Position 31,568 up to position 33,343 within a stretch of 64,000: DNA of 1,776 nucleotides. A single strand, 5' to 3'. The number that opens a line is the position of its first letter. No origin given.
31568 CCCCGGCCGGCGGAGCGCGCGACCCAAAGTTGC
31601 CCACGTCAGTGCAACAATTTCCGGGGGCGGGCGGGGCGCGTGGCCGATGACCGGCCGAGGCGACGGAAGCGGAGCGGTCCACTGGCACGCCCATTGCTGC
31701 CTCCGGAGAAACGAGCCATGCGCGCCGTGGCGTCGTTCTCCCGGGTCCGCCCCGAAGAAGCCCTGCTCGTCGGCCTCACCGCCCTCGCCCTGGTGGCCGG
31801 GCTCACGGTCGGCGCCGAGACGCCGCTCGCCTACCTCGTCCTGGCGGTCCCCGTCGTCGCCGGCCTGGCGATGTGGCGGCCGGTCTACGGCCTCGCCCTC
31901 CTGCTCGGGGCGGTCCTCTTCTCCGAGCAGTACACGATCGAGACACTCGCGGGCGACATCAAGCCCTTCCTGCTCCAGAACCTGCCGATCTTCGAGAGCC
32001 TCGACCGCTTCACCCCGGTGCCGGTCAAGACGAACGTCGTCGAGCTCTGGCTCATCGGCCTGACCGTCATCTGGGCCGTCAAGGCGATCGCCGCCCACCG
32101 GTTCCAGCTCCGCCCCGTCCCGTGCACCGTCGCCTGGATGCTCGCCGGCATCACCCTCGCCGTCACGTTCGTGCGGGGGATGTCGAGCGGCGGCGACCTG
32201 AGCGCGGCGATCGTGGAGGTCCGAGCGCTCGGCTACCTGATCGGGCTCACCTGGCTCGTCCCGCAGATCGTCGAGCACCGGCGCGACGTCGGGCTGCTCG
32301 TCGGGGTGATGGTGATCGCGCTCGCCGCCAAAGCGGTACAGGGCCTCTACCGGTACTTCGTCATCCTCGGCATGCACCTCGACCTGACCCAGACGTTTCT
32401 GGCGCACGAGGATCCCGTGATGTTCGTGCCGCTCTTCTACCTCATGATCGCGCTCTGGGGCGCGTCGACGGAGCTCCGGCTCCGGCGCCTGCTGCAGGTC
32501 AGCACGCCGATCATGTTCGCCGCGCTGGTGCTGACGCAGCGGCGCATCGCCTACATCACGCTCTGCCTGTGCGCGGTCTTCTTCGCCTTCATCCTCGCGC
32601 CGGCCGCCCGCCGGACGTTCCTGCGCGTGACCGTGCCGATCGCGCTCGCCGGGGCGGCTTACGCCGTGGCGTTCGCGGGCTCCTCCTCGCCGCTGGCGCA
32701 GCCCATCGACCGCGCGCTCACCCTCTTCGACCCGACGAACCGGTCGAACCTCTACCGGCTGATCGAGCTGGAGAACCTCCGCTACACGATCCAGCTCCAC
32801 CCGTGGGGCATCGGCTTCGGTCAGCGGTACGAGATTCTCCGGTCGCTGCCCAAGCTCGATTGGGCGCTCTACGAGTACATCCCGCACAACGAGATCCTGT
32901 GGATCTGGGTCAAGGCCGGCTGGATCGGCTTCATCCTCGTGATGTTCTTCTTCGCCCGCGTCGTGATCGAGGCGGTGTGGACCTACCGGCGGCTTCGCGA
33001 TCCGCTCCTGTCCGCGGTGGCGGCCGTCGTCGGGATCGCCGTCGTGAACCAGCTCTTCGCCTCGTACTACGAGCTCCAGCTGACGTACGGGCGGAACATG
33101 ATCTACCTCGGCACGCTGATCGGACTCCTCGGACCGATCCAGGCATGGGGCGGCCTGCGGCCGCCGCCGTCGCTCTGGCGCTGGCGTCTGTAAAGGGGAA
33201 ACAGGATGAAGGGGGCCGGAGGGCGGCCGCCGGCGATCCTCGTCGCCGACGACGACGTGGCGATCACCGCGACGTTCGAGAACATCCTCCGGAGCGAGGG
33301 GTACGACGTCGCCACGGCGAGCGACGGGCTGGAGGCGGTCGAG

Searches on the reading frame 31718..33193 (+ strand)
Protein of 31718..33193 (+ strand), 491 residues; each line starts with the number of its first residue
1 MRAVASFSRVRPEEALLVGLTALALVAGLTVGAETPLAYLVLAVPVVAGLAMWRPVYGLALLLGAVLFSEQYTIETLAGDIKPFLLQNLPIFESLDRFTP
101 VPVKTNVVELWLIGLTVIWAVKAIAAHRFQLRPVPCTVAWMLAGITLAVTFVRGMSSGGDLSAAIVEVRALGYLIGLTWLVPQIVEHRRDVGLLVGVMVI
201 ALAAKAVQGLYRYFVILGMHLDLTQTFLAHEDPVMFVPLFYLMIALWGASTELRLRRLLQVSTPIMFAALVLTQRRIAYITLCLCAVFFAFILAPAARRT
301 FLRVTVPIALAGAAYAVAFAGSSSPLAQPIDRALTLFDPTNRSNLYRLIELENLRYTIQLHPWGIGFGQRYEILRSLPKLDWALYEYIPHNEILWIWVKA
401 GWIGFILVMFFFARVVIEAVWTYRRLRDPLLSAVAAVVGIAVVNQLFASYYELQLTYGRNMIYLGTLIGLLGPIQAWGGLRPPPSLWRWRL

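Call 6: search_protein_families(library=pfam, proteins=[window:31718-33193:+], max_evalue=0.001)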
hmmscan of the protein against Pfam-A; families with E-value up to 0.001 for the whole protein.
window:31718-33193:+ (491 aa): 1 family
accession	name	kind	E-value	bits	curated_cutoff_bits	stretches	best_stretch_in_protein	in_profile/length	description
PF04932.20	Wzy_C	-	1.6e-14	54.4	31.7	1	265-408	5-148/149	O-Antigen ligase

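Call 23: find_homologous_proteins(query=window:31718-33193:+, max_evalue=1e-10)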
Query window:31718-33193:+ (491 aa): 59 proteins with E <= 1e-10 among 8000 candidates.
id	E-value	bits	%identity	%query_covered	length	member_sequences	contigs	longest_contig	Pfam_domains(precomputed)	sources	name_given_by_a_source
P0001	0.0e+0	1068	100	100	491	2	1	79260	PF04932.21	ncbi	-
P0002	1.0e-203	696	65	100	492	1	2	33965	PF04932.21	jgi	jgi:O-antigen ligase/polysaccharide polymerase Wzy-like membrane protein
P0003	3.1e-203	694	66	100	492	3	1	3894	PF04932.21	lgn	-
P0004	2.2e-196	671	65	100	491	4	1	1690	PF04932.21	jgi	jgi:hypothetical protein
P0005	1.3e-195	669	64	100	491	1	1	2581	PF04932.21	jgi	jgi:hypothetical protein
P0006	1.4e-195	669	65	100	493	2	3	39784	PF04932.21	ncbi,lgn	-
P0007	3.2e-193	661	62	99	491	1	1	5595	PF04932.21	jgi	jgi:hypothetical protein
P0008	1.0e-192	659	62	100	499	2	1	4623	PF04932.21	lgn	-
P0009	9.1e-191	653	61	100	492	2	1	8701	PF04932.21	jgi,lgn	jgi:hypothetical protein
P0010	9.9e-190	649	62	100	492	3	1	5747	PF04932.21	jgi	jgi:O-antigen ligase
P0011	1.1e-188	646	61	100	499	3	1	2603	PF04932.21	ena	-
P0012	2.7e-188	645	62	100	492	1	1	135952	PF04932.21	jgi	jgi:hypothetical protein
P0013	6.2e-188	644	62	99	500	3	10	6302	PF04932.21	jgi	jgi:hypothetical protein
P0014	6.7e-187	640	63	97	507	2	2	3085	PF04932.21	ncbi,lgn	-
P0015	1.8e-186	639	59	100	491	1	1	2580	PF04932.21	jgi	jgi:O-antigen ligase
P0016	2.6e-186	638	62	99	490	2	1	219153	PF04932.21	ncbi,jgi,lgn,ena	-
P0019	2.1e-183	629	62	96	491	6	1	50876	PF04932.21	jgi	jgi:O-antigen ligase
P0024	8.7e-171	587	57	100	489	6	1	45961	PF04932.21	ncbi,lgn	-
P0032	1.9e-159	550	55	100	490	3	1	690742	PF04932.21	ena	-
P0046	2.9e-135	470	63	68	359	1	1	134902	PF04932.21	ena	-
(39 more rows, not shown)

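Call 24: find_encoding_contigs(protein=P0002, flank=10000, max_places=2)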
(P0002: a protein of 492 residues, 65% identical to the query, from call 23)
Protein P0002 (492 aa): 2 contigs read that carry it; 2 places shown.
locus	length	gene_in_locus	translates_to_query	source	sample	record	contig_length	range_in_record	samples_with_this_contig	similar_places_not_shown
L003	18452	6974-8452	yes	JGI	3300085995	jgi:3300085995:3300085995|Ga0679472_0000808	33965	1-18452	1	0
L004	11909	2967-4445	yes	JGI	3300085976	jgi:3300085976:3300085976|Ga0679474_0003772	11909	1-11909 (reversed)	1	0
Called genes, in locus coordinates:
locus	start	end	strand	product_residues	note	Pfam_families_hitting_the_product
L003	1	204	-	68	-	?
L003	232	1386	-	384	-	PF03808:Glyco_tran_WecG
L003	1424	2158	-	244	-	PF02397:Bac_transf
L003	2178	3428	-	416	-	PF13641:Glyco_tranf_2_3, PF00535:Glycos_transf_2, PF13632:Glyco_trans_2_3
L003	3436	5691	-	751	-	PF02706:Wzz, PF13807:GNVR, PF01656:CbiA (weak), PF10609:ParA, PF13614:AAA_31 (weak)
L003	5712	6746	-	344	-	PF02563:Poly_export, PF22461:SLBB_2, PF10531:SLBB, PF22461:SLBB_2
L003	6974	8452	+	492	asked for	PF04932:Wzy_C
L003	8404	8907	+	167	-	PF00072:Response_reg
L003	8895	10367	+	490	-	PF01943:Polysacc_synt, PF13440:Polysacc_synt_3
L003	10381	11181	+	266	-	PF01522:Polysacc_deac_1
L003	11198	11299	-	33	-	-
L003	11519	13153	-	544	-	PF02927:CelD_N, PF00759:Glyco_hydro_9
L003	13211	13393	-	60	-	-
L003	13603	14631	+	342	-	PF02518:HATPase_c (weak)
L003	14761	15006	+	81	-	-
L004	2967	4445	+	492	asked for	PF04932:Wzy_C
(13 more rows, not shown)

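Call 25: find_encoding_contigs(protein=P0006, flank=10000, max_places=2)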
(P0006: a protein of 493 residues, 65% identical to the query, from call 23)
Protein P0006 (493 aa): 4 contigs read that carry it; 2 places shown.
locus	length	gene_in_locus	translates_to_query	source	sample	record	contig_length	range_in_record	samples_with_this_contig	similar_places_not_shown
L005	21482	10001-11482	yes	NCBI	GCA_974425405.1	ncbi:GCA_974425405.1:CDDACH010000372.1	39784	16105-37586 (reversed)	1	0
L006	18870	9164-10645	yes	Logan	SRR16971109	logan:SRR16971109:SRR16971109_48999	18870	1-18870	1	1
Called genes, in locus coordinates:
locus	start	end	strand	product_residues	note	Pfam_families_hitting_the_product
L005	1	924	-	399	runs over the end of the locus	PF02350:Epimerase_2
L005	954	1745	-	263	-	PF03808:Glyco_tran_WecG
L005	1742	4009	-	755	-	PF00483:NTP_transferase, PF12804:NTP_transf_3, PF24894:Hexapep_GlmU (weak), PF25084:LbH_EIF2B, PF25087:GMPPB_C, PF13243:SQHop_cyclase_C (weak)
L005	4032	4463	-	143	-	PF01740:STAS, PF13466:STAS_2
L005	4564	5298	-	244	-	PF02397:Bac_transf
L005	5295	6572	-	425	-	PF00535:Glycos_transf_2, PF13641:Glyco_tranf_2_3, PF13632:Glyco_trans_2_3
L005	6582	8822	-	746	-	PF02706:Wzz, PF13807:GNVR, PF01656:CbiA, PF10609:ParA, PF13614:AAA_31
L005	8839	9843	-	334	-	PF02563:Poly_export, PF10531:SLBB (weak), PF22461:SLBB_2, PF10531:SLBB, PF22461:SLBB_2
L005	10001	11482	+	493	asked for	PF04932:Wzy_C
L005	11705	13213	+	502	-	PF01943:Polysacc_synt, PF13440:Polysacc_synt_3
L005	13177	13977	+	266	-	PF01522:Polysacc_deac_1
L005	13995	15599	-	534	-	PF02927:CelD_N, PF00759:Glyco_hydro_9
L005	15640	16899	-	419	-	PF13439:Glyco_transf_4, PF00534:Glycos_transf_1, PF13692:Glyco_trans_1_4, PF13524:Glyco_trans_1_2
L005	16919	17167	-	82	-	-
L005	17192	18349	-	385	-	PF13480:Acetyltransf_6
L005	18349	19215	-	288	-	-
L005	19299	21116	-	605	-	PF02730:AFOR_N, PF01314:AFOR_C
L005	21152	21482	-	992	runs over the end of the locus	PF00515:TPR_1 (faint), PF07719:TPR_2 (faint), PF09976:TPR_21 (faint), PF12895:ANAPC3 (faint), PF13174:TPR_6 (faint), PF13181:TPR_8 (faint), PF13432:TPR_16, PF23914:TPR_CcmH_CycH (weak), +5 more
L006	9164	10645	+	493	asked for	PF04932:Wzy_C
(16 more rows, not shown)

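Call 26: find_encoding_contigs(protein=P0012, flank=10000, max_places=2)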
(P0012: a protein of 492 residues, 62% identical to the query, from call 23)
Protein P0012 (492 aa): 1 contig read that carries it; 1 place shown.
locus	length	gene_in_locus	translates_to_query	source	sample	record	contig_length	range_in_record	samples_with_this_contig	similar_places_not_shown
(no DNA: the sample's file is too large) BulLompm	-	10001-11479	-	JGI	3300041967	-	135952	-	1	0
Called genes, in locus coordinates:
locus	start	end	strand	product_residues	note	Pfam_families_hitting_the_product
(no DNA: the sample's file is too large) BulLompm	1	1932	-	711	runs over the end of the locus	PF13492:GAF_3 (faint), PF01590:GAF, PF13185:GAF_2 (weak), PF01590:GAF, PF13185:GAF_2, PF00512:HisKA, PF02518:HATPase_c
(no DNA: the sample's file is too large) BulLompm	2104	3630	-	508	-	PF00483:NTP_transferase, PF12804:NTP_transf_3 (faint), PF00132:Hexapep (faint), PF25084:LbH_EIF2B, PF25087:GMPPB_C, PF02397:Bac_transf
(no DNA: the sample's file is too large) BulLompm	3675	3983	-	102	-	PF13466:STAS_2 (weak)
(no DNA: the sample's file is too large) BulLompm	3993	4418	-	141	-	PF01740:STAS, PF13466:STAS_2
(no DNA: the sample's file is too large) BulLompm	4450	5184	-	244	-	PF02397:Bac_transf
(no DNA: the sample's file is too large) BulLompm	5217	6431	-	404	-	PF00535:Glycos_transf_2, PF13641:Glyco_tranf_2_3, PF13632:Glyco_trans_2_3 (weak)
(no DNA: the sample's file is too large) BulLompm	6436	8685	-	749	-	PF02706:Wzz, PF10609:ParA (faint), PF13807:GNVR, PF01656:CbiA (weak), PF13614:AAA_31 (weak)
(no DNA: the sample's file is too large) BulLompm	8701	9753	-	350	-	PF02563:Poly_export, PF22461:SLBB_2 (weak), PF10531:SLBB, PF22461:SLBB_2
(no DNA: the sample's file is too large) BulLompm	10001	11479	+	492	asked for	PF04932:Wzy_C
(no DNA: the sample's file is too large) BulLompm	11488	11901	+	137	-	PF00072:Response_reg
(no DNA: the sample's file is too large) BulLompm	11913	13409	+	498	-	PF01943:Polysacc_synt, PF13440:Polysacc_synt_3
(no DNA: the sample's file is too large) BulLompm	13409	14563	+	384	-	PF13480:Acetyltransf_6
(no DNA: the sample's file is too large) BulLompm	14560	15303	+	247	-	PF01522:Polysacc_deac_1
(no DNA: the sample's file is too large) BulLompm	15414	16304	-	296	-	?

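Call 27: find_encoding_contigs(protein=P0016, flank=10000, max_places=2)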
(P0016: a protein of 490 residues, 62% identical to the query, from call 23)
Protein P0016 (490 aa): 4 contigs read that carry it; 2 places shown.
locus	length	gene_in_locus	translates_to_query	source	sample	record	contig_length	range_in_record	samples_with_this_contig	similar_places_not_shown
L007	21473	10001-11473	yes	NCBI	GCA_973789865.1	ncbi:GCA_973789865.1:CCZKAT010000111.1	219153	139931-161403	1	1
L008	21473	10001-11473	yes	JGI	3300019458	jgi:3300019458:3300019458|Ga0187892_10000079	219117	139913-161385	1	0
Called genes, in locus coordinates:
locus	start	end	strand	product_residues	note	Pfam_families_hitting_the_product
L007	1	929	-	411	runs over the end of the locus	PF02350:Epimerase_2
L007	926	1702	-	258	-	PF03808:Glyco_tran_WecG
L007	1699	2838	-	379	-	PF13243:SQHop_cyclase_C (weak)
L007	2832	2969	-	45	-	-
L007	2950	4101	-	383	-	PF00483:NTP_transferase, PF12804:NTP_transf_3, PF25084:LbH_EIF2B (weak), PF25087:GMPPB_C, PF00132:Hexapep (faint), PF24894:Hexapep_GlmU (weak)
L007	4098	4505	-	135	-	PF01740:STAS, PF13466:STAS_2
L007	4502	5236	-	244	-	PF02397:Bac_transf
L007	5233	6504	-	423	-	PF00535:Glycos_transf_2, PF13641:Glyco_tranf_2_3, PF13632:Glyco_trans_2_3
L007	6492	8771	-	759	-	PF02706:Wzz (weak), PF13807:GNVR, PF01656:CbiA, PF10609:ParA (weak), PF13614:AAA_31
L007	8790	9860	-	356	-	PF02563:Poly_export, PF10531:SLBB (weak), PF22461:SLBB_2 (weak), PF10531:SLBB, PF22461:SLBB_2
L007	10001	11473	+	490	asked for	PF04932:Wzy_C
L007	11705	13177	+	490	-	PF01943:Polysacc_synt, PF13440:Polysacc_synt_3, PF03023:MurJ (weak)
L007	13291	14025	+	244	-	PF01522:Polysacc_deac_1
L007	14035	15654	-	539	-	PF02927:CelD_N, PF00759:Glyco_hydro_9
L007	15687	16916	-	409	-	PF13439:Glyco_transf_4, PF13579:Glyco_trans_4_4, PF00534:Glycos_transf_1, PF13692:Glyco_trans_1_4, PF13524:Glyco_trans_1_2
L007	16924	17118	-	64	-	-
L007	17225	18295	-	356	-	PF13480:Acetyltransf_6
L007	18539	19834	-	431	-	PF02403:Seryl_tRNA_N, PF00587:tRNA-synt_2b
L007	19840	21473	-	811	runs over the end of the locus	PF00521:DNA_topoisoIV, PF03989:DNA_gyraseA_C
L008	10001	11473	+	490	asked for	PF04932:Wzy_C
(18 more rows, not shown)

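Call 28: find_encoding_contigs(protein=P0019, flank=10000, max_places=1)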
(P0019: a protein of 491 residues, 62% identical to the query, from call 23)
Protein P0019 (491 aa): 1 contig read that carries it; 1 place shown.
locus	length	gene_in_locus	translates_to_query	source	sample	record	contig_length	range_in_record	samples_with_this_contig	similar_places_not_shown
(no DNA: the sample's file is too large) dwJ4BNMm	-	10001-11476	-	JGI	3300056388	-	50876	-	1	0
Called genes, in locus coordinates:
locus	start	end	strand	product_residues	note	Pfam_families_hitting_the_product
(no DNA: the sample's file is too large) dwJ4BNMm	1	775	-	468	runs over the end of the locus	PF00072:Response_reg, PF00158:Sigma54_activat, PF14532:Sigma54_activ_2, PF07728:AAA_5 (weak), PF25601:AAA_lid_14, PF02954:HTH_8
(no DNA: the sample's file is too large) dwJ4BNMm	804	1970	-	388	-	PF00512:HisKA, PF02518:HATPase_c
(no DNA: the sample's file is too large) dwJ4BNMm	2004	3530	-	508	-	PF00483:NTP_transferase, PF24894:Hexapep_GlmU, PF25087:GMPPB_C, PF25084:LbH_EIF2B, PF02397:Bac_transf (weak)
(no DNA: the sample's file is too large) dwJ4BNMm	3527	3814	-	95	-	PF01740:STAS (weak)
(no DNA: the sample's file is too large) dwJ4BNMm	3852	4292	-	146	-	PF01740:STAS, PF13466:STAS_2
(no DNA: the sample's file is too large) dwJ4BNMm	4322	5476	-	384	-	PF03808:Glyco_tran_WecG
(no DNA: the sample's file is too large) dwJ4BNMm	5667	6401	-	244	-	PF02397:Bac_transf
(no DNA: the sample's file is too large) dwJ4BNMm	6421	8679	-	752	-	PF02706:Wzz, PF01656:CbiA (faint), PF10609:ParA (faint), PF13807:GNVR, PF13614:AAA_31 (faint)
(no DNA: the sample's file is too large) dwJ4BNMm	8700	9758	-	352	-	PF02563:Poly_export, PF22461:SLBB_2, PF10531:SLBB, PF22461:SLBB_2 (weak)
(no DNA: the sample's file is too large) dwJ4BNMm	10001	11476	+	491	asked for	PF04932:Wzy_C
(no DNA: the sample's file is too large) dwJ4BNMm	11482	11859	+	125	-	PF00072:Response_reg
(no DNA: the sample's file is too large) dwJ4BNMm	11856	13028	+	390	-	PF13480:Acetyltransf_6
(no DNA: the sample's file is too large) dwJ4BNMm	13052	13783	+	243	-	PF01522:Polysacc_deac_1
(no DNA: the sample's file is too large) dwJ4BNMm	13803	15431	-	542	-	PF02927:CelD_N, PF00759:Glyco_hydro_9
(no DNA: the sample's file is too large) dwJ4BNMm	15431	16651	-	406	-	PF00535:Glycos_transf_2, PF13641:Glyco_tranf_2_3, PF13632:Glyco_trans_2_3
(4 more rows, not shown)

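Call 29: find_encoding_contigs(protein=P0024, flank=10000, max_places=1)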
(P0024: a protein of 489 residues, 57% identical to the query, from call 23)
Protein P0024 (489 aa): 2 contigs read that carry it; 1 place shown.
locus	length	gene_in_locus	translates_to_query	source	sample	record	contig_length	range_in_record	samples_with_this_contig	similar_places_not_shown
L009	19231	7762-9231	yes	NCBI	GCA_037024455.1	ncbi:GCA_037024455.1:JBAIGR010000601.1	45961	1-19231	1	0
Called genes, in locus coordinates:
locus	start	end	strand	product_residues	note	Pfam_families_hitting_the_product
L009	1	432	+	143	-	?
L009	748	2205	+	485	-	PF00072:Response_reg, PF00158:Sigma54_activat, PF01078:Mg_chelatase (faint), PF14532:Sigma54_activ_2, PF07728:AAA_5, PF25601:AAA_lid_14, PF02954:HTH_8, PF18024:HTH_50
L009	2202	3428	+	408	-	PF13480:Acetyltransf_6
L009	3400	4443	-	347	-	-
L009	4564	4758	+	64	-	-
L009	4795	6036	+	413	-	PF13439:Glyco_transf_4, PF00534:Glycos_transf_1, PF13692:Glyco_trans_1_4, PF13524:Glyco_trans_1_2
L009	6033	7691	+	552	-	PF02927:CelD_N, PF00759:Glyco_hydro_9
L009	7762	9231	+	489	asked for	PF04932:Wzy_C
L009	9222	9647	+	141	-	PF00072:Response_reg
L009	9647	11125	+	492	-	PF01943:Polysacc_synt, PF13440:Polysacc_synt_3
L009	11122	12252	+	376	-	PF13480:Acetyltransf_6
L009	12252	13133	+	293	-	PF01522:Polysacc_deac_1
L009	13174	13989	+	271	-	PF05050:Methyltransf_21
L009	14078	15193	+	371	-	PF13692:Glyco_trans_1_4, PF13524:Glyco_trans_1_2 (weak), PF00534:Glycos_transf_1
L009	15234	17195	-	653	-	PF01670:Glyco_hydro_12, PF14524:Wzt_C (faint)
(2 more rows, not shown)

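Call 30: find_encoding_contigs(protein=P0032, flank=10000, max_places=1)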
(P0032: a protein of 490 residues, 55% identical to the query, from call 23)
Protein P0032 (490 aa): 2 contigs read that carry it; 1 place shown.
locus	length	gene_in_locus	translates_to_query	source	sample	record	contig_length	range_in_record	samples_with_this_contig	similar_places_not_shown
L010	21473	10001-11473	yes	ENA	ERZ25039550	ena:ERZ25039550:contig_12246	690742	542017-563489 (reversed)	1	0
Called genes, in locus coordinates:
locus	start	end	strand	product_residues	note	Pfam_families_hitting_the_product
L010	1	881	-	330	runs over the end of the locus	-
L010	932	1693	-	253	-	PF01569:PAP2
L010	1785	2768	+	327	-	PF03706:LPG_synthase_TM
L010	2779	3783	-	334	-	PF01513:NAD_kinase (weak), PF00781:DAGK_cat, PF19279:YegS_C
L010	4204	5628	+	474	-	PF00072:Response_reg, PF00158:Sigma54_activat, PF14532:Sigma54_activ_2, PF07728:AAA_5 (faint), PF25601:AAA_lid_14, PF18024:HTH_50 (weak), PF02954:HTH_8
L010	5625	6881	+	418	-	PF13480:Acetyltransf_6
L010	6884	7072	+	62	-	-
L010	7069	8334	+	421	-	PF13439:Glyco_transf_4, PF00534:Glycos_transf_1, PF13692:Glyco_trans_1_4, PF13524:Glyco_trans_1_2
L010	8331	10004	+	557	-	PF02927:CelD_N, PF00759:Glyco_hydro_9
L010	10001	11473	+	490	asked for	PF04932:Wzy_C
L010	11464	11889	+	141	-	PF00072:Response_reg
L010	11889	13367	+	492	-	PF01943:Polysacc_synt, PF13440:Polysacc_synt_3, PF03023:MurJ (weak), PF01554:MatE (weak)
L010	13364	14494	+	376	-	PF13480:Acetyltransf_6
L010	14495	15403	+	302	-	PF01522:Polysacc_deac_1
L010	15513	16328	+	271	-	PF05050:Methyltransf_21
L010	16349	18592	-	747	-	PF26410:GH5_mannosidase, PF00150:Cellulase, PF01835:MG2 (faint), PF14524:Wzt_C (weak)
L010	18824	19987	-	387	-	PF00158:Sigma54_activat, PF14532:Sigma54_activ_2, PF25601:AAA_lid_14, PF02954:HTH_8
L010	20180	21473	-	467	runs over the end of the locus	PF00072:Response_reg, PF00158:Sigma54_activat, PF01078:Mg_chelatase (faint), PF14532:Sigma54_activ_2, PF07728:AAA_5 (weak), PF25601:AAA_lid_14, PF02954:HTH_8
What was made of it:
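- On Sigma-54 (-24/-12) promoter class: Presence is inferred from the several GAFTGA-type activators in related contigs (calls 29, 30).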

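Call 31: find_encoding_contigs(protein=P0046, flank=10000, max_places=1)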
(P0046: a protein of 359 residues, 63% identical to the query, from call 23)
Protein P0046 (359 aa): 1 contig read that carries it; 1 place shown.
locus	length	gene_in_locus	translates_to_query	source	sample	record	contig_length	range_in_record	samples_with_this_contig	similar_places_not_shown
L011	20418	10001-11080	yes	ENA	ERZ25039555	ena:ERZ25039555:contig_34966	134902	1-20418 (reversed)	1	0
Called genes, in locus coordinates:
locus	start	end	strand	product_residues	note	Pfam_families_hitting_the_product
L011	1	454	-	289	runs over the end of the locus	PF00072:Response_reg, PF00158:Sigma54_activat, PF14532:Sigma54_activ_2, PF07728:AAA_5 (faint)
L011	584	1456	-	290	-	PF00512:HisKA, PF02518:HATPase_c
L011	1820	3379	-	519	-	PF00483:NTP_transferase, PF00132:Hexapep (faint), PF25084:LbH_EIF2B, PF25087:GMPPB_C, PF24894:Hexapep_GlmU (weak), PF02397:Bac_transf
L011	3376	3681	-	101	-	PF01740:STAS (weak)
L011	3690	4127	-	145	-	PF01740:STAS, PF13466:STAS_2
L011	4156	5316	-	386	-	PF03808:Glyco_tran_WecG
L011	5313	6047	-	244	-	PF02397:Bac_transf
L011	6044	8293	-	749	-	PF02706:Wzz, PF13807:GNVR, PF01656:CbiA (weak), PF10609:ParA, PF13614:AAA_31 (weak)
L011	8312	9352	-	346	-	PF02563:Poly_export, PF22461:SLBB_2, PF10531:SLBB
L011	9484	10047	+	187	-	-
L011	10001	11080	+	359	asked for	PF04932:Wzy_C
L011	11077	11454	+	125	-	PF00072:Response_reg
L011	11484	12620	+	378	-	PF13480:Acetyltransf_6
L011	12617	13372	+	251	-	PF01522:Polysacc_deac_1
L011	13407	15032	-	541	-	PF02927:CelD_N, PF00759:Glyco_hydro_9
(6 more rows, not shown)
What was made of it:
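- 31718..35973 (+): Plus arm: wzy (31718-33193), single-domain response regulator (33206-33619), wzx (33636-35114), polysaccharide deacetylase (35191-35973). Gaps of 12-76 nt. Synteny in calls 24-31.
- Linkage is also seen in calls 28-31.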

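Call 39: find_related_loci(query=A3, collection=metagenome_contigs, flank=6000)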
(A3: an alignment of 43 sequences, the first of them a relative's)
Query A3 (491 aa) in metagenome_contigs; peptide patterns used: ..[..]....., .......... (x = any residue, [..] = any of these).
87 stretches matched a pattern; 33 encode a relative of the query (tblastn E <= 1e-3); 33 distinct loci.
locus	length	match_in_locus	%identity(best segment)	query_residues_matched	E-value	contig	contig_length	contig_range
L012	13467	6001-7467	62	1-488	1e-178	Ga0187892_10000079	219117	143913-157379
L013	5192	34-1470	61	1-478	2e-175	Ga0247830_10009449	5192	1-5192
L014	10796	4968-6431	57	1-489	6e-165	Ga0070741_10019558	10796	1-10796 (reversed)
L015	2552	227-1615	56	17-481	2e-174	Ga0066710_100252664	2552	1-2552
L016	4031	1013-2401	57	17-480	4e-168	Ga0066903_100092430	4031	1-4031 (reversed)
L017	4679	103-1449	57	34-482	2e-154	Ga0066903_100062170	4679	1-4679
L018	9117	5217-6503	56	34-463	2e-143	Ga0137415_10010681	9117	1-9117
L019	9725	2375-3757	54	2-463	2e-142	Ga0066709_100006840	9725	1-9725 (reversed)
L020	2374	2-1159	56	78-463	5e-140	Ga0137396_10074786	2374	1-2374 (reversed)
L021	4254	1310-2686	53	36-490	2e-130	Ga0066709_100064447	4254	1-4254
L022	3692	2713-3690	60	8-332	1e-112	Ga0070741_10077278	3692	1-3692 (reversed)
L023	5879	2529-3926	34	20-479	2e-66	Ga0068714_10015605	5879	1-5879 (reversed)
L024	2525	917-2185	32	57-475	2e-64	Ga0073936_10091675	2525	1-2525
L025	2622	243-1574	33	40-475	3e-64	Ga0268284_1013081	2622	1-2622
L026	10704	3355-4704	32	22-470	5e-60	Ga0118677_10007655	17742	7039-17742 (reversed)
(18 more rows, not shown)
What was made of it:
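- Tried and rejected: The repeat with a 43-sequence Wzy alignment worked (call 39).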

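Call 46: find_encoding_contigs(protein=P0001, flank=1000, max_places=1)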
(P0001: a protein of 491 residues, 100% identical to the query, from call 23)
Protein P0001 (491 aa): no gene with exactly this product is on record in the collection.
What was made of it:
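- Tried and rejected: The window's own Wzy protein (P0001) was not on record for a provenance look-up (call 46).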

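Call 47: search_protein_families(library=ncbifam, proteins=[window:31718-33193:+], max_evalue=0.00001)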
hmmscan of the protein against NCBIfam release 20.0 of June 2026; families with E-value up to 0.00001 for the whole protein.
window:31718-33193:+ (491 aa): 1 family
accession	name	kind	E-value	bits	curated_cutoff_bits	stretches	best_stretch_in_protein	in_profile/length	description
NF041870.1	Wzy_EPS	equivalog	1.4e-19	70.2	670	1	19-447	7-454/486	exopolysaccharide repeat unit polymerase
